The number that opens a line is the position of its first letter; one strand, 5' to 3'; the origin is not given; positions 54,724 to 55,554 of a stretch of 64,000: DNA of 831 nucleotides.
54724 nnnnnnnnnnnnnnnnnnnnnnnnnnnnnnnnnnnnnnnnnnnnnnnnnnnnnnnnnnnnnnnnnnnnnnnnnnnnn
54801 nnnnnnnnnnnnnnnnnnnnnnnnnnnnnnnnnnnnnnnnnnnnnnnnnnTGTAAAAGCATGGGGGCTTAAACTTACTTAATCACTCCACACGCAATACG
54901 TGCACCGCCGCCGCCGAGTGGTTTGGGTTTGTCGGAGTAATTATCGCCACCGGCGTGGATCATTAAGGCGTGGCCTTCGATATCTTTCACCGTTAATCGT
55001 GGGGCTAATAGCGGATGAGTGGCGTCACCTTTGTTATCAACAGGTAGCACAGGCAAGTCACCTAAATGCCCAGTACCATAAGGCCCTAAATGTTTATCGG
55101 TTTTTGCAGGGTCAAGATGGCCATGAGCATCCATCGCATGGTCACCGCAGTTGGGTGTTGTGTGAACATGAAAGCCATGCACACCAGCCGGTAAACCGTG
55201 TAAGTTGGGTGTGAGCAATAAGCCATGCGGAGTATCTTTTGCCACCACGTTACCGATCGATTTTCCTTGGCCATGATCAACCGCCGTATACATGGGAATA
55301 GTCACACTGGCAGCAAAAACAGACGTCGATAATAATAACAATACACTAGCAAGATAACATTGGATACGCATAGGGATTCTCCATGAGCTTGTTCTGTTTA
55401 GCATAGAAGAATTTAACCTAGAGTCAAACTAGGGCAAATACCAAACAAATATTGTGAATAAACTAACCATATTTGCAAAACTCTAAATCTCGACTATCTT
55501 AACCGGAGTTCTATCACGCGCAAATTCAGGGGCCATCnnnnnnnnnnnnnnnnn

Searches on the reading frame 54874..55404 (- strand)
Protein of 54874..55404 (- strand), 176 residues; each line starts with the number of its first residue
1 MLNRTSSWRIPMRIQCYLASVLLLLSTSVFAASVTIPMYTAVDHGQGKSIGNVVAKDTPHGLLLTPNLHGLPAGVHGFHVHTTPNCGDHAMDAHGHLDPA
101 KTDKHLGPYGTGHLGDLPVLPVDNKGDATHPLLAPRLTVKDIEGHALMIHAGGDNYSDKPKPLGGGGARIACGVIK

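Call 31: search_protein_families(library=pfam, proteins=[window:54874-55404:-], max_evalue=0.01)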
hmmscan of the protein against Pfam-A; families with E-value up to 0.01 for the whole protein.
window:54874-55404:- (176 aa): 1 family
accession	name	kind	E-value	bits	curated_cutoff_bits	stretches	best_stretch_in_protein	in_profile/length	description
PF00080.25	Sod_Cu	-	3.9e-30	105.4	28.9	1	55-175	7-133/133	Copper/zinc superoxide dismutase (SODC)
